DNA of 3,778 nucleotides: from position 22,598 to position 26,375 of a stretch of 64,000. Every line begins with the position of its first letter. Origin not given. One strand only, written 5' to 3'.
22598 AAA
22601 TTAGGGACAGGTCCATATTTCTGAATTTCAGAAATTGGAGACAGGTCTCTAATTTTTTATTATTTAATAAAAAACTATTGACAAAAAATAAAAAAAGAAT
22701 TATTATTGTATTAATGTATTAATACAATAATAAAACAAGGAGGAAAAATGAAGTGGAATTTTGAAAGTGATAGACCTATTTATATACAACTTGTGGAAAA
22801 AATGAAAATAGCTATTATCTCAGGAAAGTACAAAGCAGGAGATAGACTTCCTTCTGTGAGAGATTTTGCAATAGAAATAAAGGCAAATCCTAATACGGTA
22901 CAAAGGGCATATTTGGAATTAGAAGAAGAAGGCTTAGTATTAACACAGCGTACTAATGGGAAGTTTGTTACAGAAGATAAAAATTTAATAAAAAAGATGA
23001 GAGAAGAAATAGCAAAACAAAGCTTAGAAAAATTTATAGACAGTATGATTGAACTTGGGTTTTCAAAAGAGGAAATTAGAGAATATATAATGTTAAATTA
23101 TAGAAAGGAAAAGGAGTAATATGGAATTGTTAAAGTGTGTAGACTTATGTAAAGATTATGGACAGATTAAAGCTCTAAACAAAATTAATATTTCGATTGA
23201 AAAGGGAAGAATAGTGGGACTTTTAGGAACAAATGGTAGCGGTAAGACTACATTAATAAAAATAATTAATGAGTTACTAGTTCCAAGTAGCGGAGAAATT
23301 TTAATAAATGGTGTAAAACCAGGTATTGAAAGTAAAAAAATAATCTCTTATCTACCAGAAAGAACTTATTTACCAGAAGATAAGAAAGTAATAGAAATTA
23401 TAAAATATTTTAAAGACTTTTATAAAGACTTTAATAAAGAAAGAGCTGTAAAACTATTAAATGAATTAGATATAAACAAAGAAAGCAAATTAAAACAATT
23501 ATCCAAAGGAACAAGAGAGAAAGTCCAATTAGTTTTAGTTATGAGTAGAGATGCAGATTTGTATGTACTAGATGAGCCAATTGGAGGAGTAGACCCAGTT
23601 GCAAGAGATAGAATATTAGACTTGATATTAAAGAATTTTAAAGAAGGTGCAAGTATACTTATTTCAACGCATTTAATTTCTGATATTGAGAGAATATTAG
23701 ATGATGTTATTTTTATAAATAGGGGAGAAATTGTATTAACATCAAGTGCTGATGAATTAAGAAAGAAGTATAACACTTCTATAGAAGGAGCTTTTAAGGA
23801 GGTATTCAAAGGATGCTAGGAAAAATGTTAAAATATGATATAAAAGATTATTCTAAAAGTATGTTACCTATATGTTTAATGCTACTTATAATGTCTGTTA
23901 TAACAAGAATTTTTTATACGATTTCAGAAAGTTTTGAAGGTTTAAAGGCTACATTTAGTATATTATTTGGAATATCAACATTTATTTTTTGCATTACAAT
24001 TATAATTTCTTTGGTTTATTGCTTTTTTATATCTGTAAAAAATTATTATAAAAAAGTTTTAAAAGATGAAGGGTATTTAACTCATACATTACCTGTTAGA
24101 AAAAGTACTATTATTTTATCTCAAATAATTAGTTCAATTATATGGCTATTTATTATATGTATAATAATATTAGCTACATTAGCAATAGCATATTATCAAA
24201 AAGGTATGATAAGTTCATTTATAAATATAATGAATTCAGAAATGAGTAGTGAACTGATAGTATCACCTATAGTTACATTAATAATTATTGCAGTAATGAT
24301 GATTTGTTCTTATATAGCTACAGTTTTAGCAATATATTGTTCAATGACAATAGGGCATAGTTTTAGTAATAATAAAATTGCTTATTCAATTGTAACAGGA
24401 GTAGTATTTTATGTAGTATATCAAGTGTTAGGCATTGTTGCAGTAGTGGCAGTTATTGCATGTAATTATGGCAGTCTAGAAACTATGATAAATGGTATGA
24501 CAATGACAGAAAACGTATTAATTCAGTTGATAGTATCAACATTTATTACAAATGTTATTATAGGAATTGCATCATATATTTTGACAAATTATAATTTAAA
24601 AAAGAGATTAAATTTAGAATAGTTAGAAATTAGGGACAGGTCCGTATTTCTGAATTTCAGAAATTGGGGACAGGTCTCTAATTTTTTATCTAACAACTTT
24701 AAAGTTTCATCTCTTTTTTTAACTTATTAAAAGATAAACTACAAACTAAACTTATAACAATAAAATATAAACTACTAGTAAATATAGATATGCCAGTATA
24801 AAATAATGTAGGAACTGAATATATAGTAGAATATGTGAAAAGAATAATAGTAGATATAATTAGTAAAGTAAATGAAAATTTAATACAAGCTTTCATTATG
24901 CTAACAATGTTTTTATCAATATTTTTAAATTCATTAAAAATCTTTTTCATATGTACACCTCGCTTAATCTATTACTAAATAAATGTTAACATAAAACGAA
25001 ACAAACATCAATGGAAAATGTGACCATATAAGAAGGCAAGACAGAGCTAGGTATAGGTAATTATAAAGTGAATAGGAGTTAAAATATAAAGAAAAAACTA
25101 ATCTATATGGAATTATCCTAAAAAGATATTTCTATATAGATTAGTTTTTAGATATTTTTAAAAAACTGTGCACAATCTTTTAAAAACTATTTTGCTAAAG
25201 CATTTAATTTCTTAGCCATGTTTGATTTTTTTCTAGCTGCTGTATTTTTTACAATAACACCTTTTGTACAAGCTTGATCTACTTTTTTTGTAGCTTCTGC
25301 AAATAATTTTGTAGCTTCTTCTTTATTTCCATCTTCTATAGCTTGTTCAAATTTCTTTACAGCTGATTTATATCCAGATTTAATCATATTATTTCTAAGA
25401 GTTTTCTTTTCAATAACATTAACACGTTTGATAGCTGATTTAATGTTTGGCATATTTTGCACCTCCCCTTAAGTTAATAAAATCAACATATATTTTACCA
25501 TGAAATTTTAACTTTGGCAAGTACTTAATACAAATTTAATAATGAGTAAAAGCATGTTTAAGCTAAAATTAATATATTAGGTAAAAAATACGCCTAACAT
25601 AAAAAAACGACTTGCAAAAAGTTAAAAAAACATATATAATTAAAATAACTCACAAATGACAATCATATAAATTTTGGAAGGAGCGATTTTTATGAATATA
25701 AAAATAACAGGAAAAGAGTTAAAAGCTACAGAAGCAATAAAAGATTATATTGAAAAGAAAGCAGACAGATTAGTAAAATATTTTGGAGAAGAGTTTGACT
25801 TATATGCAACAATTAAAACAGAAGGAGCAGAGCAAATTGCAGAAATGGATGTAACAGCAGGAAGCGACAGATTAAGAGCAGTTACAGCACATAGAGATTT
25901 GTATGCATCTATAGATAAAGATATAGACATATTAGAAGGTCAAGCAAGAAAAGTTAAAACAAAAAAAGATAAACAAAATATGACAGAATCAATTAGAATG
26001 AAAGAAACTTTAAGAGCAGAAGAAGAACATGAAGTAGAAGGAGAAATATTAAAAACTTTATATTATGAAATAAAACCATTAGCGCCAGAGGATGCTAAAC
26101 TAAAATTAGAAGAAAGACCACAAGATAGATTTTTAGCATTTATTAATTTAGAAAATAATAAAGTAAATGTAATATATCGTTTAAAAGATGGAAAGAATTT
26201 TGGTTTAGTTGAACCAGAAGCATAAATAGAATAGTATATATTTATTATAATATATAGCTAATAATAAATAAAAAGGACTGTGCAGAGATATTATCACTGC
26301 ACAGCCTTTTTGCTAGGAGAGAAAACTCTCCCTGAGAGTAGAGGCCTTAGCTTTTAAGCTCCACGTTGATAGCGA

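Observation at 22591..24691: Near-identical 70-nt repeat abuts the stop codons on both sides of a GntR-ABC ATPase-permease cassette; third inverted copy at 46688-46752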

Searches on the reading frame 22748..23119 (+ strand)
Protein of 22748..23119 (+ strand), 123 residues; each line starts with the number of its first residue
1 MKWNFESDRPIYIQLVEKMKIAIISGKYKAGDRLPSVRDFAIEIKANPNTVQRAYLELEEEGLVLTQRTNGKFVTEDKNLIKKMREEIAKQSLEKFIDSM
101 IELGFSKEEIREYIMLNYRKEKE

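Call 11: search_protein_families(library=pfam, proteins=[window:22748-23119:+])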
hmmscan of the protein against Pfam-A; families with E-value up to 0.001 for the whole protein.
window:22748-23119:+ (123 aa): 1 family
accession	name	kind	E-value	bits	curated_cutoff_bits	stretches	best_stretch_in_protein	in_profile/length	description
PF00392.27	GntR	-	2.6e-13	49.9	27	1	12-74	2-64/64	Bacterial regulatory proteins, gntR family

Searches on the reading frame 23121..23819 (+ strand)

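Call 11: search_protein_families(library=pfam, proteins=[window:23121-23819:+])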
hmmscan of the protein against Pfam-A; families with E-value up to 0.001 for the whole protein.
window:23121-23819:+ (232 aa): 6 families
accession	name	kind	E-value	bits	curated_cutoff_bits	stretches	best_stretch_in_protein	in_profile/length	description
PF00005.33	ABC_tran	-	3.6e-24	86.3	25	1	19-154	1-136/137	ABC transporter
PF13304.12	AAA_21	-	6.2e-13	49.9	27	1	124-184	235-298/304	AAA domain, putative AbiEii toxin, Type IV TA system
PF13238.12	AAA_18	-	5.5e-05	24.1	29.4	1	32-147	1-84/128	AAA domain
PF13555.12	AAA_29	-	8.6e-05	22.6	27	1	24-57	17-50/61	P-loop containing region of AAA domain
PF02463.25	SMC_N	-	0.00016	21.6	40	0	103-184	117-197/220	RecF/RecN/SMC N terminal domain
PF13175.12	AAA_15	-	0.00026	21.1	32.1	1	18-131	13-129/374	AAA ATPase domain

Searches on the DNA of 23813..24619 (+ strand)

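Call 68: search_rna_families(sources=[L014, L018, L030, L059, L068], threshold=gathering)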
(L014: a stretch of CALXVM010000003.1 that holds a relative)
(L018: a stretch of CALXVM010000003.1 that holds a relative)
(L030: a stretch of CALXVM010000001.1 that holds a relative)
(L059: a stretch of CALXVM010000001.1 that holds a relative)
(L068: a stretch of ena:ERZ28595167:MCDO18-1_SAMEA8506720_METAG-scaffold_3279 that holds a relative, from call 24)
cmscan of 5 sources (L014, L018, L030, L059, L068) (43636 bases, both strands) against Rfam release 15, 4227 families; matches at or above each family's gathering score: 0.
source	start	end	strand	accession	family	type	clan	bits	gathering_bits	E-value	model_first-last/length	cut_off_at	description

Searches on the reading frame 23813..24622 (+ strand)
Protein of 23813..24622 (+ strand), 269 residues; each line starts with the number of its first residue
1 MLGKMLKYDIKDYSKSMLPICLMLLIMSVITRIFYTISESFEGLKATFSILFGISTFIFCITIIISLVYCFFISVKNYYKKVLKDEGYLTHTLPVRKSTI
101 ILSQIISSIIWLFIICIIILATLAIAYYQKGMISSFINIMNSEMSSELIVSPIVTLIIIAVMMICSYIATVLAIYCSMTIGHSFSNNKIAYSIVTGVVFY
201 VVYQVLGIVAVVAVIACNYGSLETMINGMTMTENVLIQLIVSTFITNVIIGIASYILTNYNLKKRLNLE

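Call 11: search_protein_families(library=pfam, proteins=[window:23813-24622:+])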
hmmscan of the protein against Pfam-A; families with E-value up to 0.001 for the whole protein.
window:23813-24622:+ (269 aa): 0 families

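Call 22: find_homologous_proteins(query=window:23813-24619:+)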
Query window:23813-24619:+ (269 aa): 167 proteins with E <= 0.001 among 1361 candidates; the best 120 are listed.
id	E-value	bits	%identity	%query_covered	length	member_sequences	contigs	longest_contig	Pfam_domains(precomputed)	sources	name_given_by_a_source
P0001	2.7e-156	537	100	100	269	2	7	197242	-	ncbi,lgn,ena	-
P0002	3.9e-148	510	92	100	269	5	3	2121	-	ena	-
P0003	1.2e-110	387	69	100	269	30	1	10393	-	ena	-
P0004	7.9e-109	381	67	100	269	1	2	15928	-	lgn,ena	-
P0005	1.0e-107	377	65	100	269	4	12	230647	-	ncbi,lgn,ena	-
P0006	1.0e-106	374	65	100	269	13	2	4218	-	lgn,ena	-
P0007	2.9e-105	369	65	100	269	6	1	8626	-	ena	-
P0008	5.7e-103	362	65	100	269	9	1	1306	-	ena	-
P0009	2.9e-97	343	62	100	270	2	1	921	-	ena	-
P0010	1.8e-46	177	42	100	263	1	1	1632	-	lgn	-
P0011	8.4e-42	162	38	100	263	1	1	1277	-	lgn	-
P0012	2.6e-39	154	35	100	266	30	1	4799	-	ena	-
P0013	3.5e-39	153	37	100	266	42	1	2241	-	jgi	-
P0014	4.6e-39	153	37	100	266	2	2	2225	-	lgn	-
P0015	6.2e-39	152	37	100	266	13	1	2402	-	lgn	-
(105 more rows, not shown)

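Call 23: find_encoding_contigs(protein=P0005, flank=7000, max_places=4)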
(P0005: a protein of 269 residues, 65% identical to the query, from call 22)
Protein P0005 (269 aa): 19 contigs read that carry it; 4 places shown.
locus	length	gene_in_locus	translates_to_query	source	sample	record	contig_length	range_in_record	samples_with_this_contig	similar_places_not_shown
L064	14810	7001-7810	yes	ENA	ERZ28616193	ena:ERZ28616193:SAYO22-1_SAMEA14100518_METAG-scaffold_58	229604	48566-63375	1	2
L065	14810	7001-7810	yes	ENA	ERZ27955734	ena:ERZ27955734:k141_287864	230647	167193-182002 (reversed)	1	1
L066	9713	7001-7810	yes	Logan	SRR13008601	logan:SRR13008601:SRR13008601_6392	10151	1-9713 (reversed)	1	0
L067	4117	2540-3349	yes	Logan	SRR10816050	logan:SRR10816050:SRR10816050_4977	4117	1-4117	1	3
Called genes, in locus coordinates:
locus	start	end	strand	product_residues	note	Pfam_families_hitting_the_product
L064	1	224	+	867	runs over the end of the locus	PF00171:Aldedh, PF00465:Fe-ADH, PF25137:ADH_Fe_C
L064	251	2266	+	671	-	PF01751:Toprim, PF01131:Topoisom_bac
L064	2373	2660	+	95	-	PF02686:GatC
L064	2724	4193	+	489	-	PF01425:Amidase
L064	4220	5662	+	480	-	PF02934:GatB_N, PF02637:GatB_Yqey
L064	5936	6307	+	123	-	PF00392:GntR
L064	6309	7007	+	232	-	PF00005:ABC_tran, PF13304:AAA_21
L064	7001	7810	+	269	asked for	-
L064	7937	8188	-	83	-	-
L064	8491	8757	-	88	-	PF01649:Ribosomal_S20p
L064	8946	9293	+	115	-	PF01925:TauE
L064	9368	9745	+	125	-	PF01925:TauE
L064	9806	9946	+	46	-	-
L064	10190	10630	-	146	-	-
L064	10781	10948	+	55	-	-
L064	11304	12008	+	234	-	PF00436:SSB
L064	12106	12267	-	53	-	-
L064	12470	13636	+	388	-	-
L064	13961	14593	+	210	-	PF04079:SMC_ScpB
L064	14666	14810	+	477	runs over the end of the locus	PF00587:tRNA-synt_2b, PF03129:HGTP_anticodon, PF09180:ProRS-C_1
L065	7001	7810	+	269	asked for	-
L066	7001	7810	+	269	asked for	-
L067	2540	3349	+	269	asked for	-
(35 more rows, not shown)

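Call 24: find_encoding_contigs(protein=P0004, flank=7000, max_places=3)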
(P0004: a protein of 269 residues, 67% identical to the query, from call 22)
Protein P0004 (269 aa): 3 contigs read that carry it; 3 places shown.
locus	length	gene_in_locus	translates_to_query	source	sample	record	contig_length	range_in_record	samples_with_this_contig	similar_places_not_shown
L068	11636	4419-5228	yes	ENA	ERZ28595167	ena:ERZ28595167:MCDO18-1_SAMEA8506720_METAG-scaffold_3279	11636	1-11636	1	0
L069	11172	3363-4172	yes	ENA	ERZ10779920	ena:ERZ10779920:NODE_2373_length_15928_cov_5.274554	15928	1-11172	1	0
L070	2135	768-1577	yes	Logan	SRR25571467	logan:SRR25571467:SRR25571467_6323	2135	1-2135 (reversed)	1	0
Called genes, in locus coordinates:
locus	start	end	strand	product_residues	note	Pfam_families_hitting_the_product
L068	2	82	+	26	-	?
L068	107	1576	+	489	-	PF01425:Amidase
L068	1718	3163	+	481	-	PF02934:GatB_N, PF02637:GatB_Yqey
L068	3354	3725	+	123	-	PF00392:GntR, PF13730:HTH_36 (faint)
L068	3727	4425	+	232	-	PF00005:ABC_tran, PF13304:AAA_21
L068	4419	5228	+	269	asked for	-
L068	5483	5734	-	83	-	-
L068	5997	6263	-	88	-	PF01649:Ribosomal_S20p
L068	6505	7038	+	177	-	PF02482:Ribosomal_S30AE, PF16321:Ribosom_S30AE_C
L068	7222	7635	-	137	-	-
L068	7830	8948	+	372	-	PF13439:Glyco_transf_4, PF00534:Glycos_transf_1, PF13692:Glyco_trans_1_4, PF13524:Glyco_trans_1_2 (weak)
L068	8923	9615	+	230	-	PF01553:Acyltransferase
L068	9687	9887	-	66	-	PF00269:SASP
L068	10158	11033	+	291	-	PF00702:Hydrolase, PF08282:Hydrolase_3, PF05116:S6PP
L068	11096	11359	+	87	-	-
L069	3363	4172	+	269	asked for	-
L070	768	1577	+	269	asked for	-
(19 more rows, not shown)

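Call 25: find_encoding_contigs(protein=P0003, flank=7000, max_places=3)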
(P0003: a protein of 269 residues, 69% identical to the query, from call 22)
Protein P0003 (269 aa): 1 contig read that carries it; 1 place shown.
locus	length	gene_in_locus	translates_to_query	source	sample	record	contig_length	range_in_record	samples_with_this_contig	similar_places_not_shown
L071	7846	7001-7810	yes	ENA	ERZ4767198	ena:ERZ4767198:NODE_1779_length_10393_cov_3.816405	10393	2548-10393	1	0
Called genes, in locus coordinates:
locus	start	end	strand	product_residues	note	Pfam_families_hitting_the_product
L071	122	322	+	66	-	PF13192:Thioredoxin_3 (faint)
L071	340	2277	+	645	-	PF13597:NRDD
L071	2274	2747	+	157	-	PF13353:Fer4_12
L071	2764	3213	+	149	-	PF00692:dUTPase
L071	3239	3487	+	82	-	-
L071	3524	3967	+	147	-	PF26835:Phage_T4_Y04K (faint)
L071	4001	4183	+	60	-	PF12728:HTH_17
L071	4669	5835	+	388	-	PF14659:Phage_int_SAM_3 (weak), PF00589:Phage_integrase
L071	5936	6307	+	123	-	PF00392:GntR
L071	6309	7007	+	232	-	PF00005:ABC_tran, PF13304:AAA_21 (weak)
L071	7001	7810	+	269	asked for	-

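Call 54: search_protein_families(library=pfam, proteins=[window:23813-24622:+], max_evalue=0.01)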
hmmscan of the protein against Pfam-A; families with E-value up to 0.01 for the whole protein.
window:23813-24622:+ (269 aa): 0 families

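Call 80: find_encoding_contigs(protein=P0001, flank=1500, max_places=10)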
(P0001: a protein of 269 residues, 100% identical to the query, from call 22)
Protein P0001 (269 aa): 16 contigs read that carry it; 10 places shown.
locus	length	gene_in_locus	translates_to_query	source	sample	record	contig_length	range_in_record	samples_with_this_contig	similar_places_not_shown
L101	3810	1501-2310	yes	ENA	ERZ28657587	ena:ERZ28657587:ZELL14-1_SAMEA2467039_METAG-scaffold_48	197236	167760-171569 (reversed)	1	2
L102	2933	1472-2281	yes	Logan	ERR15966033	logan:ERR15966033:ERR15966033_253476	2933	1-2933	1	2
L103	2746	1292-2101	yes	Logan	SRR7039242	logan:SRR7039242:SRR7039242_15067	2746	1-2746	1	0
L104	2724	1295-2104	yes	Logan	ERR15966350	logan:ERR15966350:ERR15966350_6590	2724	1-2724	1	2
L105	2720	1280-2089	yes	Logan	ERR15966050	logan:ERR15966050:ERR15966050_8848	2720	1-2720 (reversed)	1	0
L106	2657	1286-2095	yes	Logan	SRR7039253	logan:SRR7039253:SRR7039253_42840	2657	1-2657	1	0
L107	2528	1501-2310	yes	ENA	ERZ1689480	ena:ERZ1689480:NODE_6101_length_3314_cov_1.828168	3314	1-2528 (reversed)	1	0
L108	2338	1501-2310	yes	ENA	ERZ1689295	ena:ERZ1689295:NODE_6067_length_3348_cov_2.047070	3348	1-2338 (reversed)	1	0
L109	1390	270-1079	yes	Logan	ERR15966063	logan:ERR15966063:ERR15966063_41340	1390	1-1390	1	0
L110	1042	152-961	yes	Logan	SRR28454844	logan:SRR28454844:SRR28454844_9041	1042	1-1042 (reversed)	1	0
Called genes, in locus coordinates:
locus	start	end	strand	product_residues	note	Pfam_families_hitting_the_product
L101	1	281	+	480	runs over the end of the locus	PF02934:GatB_N, PF02637:GatB_Yqey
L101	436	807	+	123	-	PF00392:GntR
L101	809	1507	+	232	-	PF00005:ABC_tran, PF13304:AAA_21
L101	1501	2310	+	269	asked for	-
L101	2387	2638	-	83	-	-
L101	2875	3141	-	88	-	PF01649:Ribosomal_S20p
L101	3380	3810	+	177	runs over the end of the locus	PF02482:Ribosomal_S30AE, PF16321:Ribosom_S30AE_C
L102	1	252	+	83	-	?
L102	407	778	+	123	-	PF00392:GntR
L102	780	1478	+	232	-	PF00005:ABC_tran, PF13304:AAA_21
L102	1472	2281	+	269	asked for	-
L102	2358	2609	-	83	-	-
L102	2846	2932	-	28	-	?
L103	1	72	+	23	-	?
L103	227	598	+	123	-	PF00392:GntR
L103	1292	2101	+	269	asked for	-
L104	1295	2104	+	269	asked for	-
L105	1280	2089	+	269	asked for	-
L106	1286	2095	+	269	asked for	-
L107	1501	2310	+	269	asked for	-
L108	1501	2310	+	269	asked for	-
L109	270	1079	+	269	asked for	-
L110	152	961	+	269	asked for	-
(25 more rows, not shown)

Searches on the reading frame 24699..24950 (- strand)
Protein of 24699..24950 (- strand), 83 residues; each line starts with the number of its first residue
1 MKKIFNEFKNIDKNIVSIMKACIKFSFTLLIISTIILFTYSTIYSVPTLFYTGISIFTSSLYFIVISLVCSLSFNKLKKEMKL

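Call 11: search_protein_families(library=pfam, proteins=[window:24699-24950:-])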
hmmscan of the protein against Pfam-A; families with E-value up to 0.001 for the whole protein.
window:24699-24950:- (83 aa): 0 families

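Call 53: find_encoding_contigs(protein=window:24699-24950:-, flank=4000, max_places=10)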
Protein window:24699-24950:- (83 aa): 21 contigs read that carry it; 10 places shown.
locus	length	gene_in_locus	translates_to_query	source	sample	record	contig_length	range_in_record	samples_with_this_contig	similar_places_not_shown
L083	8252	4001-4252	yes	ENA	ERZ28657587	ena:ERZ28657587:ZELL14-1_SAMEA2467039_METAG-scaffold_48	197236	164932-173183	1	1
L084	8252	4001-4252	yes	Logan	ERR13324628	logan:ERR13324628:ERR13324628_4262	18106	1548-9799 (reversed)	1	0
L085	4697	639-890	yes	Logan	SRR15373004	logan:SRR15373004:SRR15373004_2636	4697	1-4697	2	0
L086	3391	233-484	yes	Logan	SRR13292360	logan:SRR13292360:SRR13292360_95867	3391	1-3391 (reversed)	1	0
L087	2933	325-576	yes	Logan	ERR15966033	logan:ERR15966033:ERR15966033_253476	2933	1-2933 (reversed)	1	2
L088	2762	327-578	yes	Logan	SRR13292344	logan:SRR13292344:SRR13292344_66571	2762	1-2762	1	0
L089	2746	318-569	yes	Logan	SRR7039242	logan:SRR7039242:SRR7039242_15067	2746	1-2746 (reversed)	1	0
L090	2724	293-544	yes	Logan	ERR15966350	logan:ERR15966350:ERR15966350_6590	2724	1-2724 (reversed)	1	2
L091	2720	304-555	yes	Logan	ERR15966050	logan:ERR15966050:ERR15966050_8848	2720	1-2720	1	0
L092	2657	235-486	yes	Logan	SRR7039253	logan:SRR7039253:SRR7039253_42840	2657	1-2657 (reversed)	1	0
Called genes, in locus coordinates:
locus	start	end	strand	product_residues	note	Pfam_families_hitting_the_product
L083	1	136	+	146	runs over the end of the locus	-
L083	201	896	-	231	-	PF01553:Acyltransferase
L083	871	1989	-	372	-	PF13439:Glyco_transf_4, PF13579:Glyco_trans_4_4 (weak), PF00534:Glycos_transf_1, PF13692:Glyco_trans_1_4, PF13524:Glyco_trans_1_2 (weak)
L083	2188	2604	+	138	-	-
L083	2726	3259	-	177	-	PF02482:Ribosomal_S30AE, PF16321:Ribosom_S30AE_C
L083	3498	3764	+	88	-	PF01649:Ribosomal_S20p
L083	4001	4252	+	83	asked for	-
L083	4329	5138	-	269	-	-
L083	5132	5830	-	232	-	PF00005:ABC_tran, PF13304:AAA_21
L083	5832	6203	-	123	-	PF00392:GntR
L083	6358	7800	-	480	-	PF02934:GatB_N, PF02637:GatB_Yqey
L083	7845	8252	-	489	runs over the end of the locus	PF01425:Amidase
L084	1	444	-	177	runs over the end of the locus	PF02482:Ribosomal_S30AE, PF16321:Ribosom_S30AE_C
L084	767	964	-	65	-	-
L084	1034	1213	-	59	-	-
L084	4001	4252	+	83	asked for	-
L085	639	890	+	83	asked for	-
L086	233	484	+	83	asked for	-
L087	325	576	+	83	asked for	-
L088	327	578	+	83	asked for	-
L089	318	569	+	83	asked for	-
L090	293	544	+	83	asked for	-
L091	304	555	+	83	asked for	-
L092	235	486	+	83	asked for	-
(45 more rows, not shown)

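Call 54: search_protein_families(library=pfam, proteins=[window:24699-24950:-], max_evalue=0.01)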
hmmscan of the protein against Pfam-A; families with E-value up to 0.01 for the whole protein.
window:24699-24950:- (83 aa): 0 families

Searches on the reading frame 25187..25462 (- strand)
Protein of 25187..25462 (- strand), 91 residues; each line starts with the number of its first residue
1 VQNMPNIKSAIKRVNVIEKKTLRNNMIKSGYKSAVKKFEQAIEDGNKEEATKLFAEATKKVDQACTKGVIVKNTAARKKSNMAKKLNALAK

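Call 11: search_protein_families(library=pfam, proteins=[window:25187-25462:-])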
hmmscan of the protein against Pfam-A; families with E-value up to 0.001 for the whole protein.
window:25187-25462:- (91 aa): 1 family
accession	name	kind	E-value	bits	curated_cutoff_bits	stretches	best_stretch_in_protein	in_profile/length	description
PF01649.23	Ribosomal_S20p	-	2e-29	102.5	29.5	1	5-87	1-83/83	Ribosomal protein S20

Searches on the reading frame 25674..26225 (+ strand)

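Call 11: search_protein_families(library=pfam, proteins=[window:25674-26225:+])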
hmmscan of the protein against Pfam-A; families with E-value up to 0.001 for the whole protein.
window:25674-26225:+ (183 aa): 2 families
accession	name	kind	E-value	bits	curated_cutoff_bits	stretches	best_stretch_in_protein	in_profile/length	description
PF02482.25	Ribosomal_S30AE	-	1.7e-16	61.1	23.7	1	9-98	1-87/88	Sigma 54 modulation protein / S30EA ribosomal protein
PF16321.10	Ribosom_S30AE_C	-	1.9e-11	43.9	25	1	122-178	3-57/57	Sigma 54 modulation/S30EA ribosomal protein C terminus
